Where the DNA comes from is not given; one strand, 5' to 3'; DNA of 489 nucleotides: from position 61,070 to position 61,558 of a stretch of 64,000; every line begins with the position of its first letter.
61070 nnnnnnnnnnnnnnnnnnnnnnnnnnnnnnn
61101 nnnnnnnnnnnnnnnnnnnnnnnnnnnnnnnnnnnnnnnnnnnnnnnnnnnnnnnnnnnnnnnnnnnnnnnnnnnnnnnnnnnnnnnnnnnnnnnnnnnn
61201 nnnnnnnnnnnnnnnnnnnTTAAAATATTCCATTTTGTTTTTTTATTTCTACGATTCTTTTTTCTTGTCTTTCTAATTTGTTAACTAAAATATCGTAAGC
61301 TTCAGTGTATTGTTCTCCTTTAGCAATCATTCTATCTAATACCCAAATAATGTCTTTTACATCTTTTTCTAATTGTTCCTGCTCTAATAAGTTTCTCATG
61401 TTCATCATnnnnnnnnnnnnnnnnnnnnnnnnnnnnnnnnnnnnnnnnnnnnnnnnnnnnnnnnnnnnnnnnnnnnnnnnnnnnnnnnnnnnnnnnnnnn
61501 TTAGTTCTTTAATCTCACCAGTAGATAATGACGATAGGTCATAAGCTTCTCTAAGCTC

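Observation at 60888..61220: Convergent-transcription junction with five TTGACT repeats and an atypical C-tract/GC-rich segment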

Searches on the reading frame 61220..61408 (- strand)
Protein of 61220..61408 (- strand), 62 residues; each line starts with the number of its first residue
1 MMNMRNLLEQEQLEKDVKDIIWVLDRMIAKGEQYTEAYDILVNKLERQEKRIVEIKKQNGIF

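Call 99: search_dna_similar(query=window:61220-61408:-, collection=phages, mode=protein, max_rows=40, rows=spread, max_evalue=0.001)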
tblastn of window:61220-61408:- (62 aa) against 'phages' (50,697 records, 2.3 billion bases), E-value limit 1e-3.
Records with a match: 44; places in all: 56; records where one place covers at least 80% of the query: 44.
Best place of each record, by identity: >=99% 8; 95-99% 35; 90-95% 1.
By first word of the organism name: Staphylococcus 44.
By host as written in the record: Staphylococcus aureus 16; - 7; Staphylococcus ureilyticus ATCC49330 3; Staphylococcus aureus XN108 3; Staphylococcus aureus ATCC BAA-44 3; Staphylococcus aureus strain 6409 2; Staphylococcus aureus strain Z11778 2; Staphylococcus sp. 2; and 6 more.
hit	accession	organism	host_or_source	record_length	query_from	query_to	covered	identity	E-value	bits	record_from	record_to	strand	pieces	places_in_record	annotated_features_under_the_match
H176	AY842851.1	Staphylococcus phage 812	Staphylococcus aureus SA812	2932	1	62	100%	100.0%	8e-33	122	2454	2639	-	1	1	possible recombination site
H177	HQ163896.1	Staphylococcus aureus bacteriophage Sb-1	Staphylococcus aureus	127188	1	62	100%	100.0%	8e-33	122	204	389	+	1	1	orf002: conserved hypothetical protein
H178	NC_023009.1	Staphylococcus aureus bacteriophage Sb-1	Staphylococcus aureus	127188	1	62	100%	100.0%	8e-33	122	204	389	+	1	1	orf002: hypothetical protein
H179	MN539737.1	Staphylococcus phage vB_SauM-C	Staphylococcus aureus ATCC 6538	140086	1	62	100%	100.0%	8e-33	122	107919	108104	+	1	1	record has no annotation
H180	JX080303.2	Staphylococcus phage Fi200W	Staphylococcus aureus strain 6409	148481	1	62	100%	100.0%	8e-33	122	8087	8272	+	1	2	L-LTR; left long terminal repeat; redundant region in virion DNA ... | treU: TreU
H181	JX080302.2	Staphylococcus phage 676Z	Staphylococcus aureus strain Z11778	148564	1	62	100%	100.0%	8e-33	122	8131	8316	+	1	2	L-LTR; left long terminal repeat; redundant region in virion DNA ... | treU: TreU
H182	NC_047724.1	Staphylococcus phage 676Z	Staphylococcus aureus strain Z11778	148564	1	62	100%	100.0%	8e-33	122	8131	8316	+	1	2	L-LTR; left long terminal repeat; redundant region in virion DNA ... | treU: TreU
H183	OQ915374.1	Staphylococcus phage vB_SAP01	Staphylococcus aureus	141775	1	62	100%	98.4%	2e-32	121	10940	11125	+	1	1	hypothetical protein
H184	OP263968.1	Staphylococcus phage Biyabeda-mokiny_2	Staphylococcus aureus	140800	1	62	100%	96.8%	5e-32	120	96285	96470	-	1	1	hypothetical protein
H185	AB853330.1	Staphylococcus phage S25-3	isolated from the sewage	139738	1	62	100%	96.8%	8e-32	119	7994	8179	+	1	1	hypothetical protein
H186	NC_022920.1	Staphylococcus phage S25-3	isolated from the sewage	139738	1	62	100%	96.8%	8e-32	119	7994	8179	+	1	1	hypothetical protein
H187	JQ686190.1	Staphylococcus phage G15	Staphylococcus aureus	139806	1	62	100%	96.8%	1e-31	119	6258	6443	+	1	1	hypothetical protein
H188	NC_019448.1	Staphylococcus phage G15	Staphylococcus aureus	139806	1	62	100%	96.8%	1e-31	119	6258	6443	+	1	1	hypothetical protein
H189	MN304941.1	Staphylococcus phage vB_SauH_IME522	Staphylococcus aureus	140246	1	62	100%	96.8%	1e-31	119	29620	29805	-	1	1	hypothetical protein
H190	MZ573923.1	Staphylococcus phage vB_ScoM-PSC1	Staphylococcus ureilyticus ATCC49330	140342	1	62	100%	96.8%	1e-31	119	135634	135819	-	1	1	hypothetical protein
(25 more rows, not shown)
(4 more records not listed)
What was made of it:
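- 61093..64000 (.): Long terminal repeat, inner (right-hand) part, running off the window end. The boundary falls between 61092 and 61093. The SYL and FS19-1 records start about 130 nt before treU (call 99).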
